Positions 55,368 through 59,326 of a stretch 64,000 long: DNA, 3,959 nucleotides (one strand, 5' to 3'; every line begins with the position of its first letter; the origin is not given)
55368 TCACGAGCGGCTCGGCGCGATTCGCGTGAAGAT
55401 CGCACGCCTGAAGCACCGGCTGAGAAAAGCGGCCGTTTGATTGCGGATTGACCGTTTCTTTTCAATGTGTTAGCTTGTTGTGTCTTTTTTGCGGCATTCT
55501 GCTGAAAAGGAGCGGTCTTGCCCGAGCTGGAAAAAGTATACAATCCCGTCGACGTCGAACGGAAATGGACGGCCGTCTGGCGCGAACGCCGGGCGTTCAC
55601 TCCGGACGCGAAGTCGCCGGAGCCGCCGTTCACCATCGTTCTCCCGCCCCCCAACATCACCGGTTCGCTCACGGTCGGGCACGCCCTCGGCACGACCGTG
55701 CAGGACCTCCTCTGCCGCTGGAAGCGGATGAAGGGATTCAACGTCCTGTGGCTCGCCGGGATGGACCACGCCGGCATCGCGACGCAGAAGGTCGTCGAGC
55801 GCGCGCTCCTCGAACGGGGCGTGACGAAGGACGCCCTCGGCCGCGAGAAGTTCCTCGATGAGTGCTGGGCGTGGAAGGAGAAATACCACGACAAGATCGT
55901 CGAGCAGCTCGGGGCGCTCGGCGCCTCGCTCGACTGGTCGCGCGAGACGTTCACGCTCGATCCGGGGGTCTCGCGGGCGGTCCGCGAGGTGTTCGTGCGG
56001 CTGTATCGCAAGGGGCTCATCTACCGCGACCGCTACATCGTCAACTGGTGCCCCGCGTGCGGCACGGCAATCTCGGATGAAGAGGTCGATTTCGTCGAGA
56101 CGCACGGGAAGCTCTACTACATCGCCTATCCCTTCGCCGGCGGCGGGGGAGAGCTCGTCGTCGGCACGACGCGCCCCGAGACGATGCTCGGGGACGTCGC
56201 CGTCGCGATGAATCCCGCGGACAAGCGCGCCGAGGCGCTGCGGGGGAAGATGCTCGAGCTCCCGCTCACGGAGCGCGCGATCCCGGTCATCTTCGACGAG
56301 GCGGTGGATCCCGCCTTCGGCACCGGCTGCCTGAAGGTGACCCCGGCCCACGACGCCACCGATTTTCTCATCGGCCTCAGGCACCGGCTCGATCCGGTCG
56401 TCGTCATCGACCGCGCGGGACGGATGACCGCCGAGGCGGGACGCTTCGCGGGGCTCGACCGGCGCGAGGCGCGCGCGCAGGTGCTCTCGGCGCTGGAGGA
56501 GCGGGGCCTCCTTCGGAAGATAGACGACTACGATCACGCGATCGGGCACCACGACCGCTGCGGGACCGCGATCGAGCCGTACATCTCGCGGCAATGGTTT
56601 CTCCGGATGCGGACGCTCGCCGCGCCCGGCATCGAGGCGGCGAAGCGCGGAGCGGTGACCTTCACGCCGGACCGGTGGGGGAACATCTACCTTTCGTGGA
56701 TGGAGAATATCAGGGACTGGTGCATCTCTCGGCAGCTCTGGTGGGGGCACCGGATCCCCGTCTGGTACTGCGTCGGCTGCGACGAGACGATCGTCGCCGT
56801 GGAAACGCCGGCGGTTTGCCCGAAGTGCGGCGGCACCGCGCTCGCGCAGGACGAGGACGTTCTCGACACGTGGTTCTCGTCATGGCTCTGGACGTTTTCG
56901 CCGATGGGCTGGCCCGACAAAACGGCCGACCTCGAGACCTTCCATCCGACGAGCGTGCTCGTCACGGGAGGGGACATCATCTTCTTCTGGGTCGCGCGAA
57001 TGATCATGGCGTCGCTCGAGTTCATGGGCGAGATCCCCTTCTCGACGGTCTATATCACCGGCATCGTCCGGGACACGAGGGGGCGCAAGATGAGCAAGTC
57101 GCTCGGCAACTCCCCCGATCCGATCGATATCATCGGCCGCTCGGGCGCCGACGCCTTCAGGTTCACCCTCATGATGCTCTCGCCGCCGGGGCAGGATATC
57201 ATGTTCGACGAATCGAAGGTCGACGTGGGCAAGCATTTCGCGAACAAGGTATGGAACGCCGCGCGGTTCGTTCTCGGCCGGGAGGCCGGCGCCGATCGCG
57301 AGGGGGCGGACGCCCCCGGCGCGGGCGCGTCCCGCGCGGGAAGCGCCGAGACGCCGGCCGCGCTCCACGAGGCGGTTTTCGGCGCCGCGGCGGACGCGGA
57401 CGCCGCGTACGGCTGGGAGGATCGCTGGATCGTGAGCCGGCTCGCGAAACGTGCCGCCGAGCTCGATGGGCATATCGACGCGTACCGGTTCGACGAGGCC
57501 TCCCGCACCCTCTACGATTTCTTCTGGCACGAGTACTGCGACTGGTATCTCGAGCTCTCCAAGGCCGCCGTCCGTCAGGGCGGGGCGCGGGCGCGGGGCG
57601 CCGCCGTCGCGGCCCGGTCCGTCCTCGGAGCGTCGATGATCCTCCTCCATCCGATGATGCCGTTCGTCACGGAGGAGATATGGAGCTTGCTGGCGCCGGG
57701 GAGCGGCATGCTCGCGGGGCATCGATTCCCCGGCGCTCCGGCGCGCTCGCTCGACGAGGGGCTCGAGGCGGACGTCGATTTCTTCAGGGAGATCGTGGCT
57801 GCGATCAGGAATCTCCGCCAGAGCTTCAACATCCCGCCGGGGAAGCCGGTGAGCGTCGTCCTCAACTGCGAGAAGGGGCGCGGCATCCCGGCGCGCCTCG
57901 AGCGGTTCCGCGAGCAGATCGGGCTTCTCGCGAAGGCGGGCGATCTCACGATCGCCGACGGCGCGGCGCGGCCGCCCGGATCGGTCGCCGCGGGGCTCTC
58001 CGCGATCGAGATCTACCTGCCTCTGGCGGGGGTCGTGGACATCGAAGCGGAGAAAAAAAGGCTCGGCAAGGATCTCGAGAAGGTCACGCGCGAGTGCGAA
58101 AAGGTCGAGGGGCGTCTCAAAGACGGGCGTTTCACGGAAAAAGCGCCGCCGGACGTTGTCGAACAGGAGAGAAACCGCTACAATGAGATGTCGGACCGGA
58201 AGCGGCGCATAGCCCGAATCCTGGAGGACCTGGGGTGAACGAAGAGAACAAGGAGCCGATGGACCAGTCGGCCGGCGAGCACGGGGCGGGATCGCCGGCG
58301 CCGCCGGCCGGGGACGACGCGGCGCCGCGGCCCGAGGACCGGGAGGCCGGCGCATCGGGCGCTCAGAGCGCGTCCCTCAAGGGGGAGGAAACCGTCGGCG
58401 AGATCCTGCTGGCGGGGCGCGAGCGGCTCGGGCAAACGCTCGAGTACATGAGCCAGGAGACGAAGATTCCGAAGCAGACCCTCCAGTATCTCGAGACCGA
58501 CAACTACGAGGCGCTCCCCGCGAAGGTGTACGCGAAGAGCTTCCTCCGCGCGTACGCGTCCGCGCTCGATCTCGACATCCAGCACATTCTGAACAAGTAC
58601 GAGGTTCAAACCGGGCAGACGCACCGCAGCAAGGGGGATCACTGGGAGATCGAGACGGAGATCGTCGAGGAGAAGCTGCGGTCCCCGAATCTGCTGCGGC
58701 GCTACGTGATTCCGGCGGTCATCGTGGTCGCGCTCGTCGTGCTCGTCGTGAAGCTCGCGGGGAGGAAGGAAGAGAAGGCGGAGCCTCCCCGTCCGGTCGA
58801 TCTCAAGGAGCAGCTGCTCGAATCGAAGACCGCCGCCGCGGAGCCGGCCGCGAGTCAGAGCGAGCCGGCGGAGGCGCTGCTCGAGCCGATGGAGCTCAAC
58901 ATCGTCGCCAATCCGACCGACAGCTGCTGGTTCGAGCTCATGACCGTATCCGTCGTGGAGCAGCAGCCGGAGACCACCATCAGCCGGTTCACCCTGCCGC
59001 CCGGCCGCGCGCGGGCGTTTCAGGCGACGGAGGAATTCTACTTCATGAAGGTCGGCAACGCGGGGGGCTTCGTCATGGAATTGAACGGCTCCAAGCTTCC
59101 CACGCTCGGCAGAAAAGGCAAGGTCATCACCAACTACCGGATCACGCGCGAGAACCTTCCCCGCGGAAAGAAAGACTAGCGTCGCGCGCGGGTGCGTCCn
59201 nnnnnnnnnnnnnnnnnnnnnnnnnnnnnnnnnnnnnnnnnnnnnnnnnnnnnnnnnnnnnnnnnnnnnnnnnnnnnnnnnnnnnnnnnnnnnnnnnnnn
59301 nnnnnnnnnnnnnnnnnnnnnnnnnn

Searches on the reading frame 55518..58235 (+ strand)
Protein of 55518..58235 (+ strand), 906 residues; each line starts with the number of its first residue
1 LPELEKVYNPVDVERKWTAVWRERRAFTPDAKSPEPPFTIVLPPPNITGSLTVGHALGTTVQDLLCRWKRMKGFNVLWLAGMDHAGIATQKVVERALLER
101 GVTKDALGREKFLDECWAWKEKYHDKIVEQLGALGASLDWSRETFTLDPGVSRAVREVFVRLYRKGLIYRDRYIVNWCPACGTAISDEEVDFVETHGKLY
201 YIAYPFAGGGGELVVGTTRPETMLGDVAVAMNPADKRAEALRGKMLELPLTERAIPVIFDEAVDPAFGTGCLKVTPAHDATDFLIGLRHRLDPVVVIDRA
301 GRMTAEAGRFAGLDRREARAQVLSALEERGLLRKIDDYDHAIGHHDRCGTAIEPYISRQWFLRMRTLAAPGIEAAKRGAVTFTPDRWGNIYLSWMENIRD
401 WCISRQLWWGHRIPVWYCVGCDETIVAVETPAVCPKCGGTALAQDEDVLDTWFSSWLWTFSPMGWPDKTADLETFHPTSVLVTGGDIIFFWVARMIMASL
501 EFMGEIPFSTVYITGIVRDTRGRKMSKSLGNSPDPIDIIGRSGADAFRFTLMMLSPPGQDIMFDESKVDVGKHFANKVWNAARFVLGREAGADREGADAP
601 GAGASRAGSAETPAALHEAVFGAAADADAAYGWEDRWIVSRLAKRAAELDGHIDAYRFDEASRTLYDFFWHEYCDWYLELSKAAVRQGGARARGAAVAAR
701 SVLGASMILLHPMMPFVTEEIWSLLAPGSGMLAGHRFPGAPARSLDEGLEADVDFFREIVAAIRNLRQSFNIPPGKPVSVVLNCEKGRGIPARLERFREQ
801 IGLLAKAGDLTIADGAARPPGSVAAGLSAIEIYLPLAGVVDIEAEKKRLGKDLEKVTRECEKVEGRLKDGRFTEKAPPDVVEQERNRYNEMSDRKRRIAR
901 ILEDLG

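Call 12: search_protein_families(library=pfam, proteins=[window:55518-58235:+], max_evalue=0.05)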
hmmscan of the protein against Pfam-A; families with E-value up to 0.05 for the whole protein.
window:55518-58235:+ (906 aa): 7 families
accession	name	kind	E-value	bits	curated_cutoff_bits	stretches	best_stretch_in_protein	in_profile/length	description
PF00133.28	tRNA-synt_1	-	5.1e-133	444.3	22.7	1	17-563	2-413/414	tRNA synthetases class I (I, L, M and V)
PF08264.19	Anticodon_1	-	6.2e-35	120.7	25.1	1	635-781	1-147/148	Anticodon-binding domain of tRNA ligase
PF09334.17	tRNA-synt_1g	-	8.1e-19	68.1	20.1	2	355-568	179-371/391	tRNA synthetases class I (M)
PF10458.14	Val_tRNA-synt_C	-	5.2e-16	59.1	25.9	1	841-906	1-66/66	Valyl tRNA synthetase tRNA binding arm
PF13603.12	tRNA-synt_1_2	-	0.00014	21.8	25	1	243-302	86-145/185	Leucyl-tRNA synthetase, editing domain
PF24460.1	DUF7575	-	0.0081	15.9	28.5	0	178-192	6-19/28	Domain of unknown function (DUF7575)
PF21349.2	RUBY_RBDX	-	0.037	13.9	26.5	0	416-438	1-23/30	Rubrerythrin, rubredoxin-like domain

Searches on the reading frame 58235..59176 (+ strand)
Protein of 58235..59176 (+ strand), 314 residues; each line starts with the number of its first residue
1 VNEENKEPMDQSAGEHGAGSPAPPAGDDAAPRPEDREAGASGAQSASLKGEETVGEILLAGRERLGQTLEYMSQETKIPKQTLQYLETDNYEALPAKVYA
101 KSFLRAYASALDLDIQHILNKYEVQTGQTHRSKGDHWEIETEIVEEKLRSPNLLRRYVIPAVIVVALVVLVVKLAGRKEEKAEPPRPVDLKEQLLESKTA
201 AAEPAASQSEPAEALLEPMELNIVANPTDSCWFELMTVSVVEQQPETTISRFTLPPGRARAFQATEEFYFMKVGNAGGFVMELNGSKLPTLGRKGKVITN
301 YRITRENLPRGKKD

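Call 12: search_protein_families(library=pfam, proteins=[window:58235-59176:+], max_evalue=0.05)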
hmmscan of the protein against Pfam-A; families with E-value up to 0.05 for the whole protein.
window:58235-59176:+ (314 aa): 2 families
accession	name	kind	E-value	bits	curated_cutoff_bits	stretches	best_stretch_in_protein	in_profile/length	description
PF13413.12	HTH_25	-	1.9e-18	66.5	24.6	1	58-117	2-61/62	Helix-turn-helix domain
PF13464.11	RodZ_C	-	1.3e-05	25.5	23.9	1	246-297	17-68/72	RodZ C-terminal domain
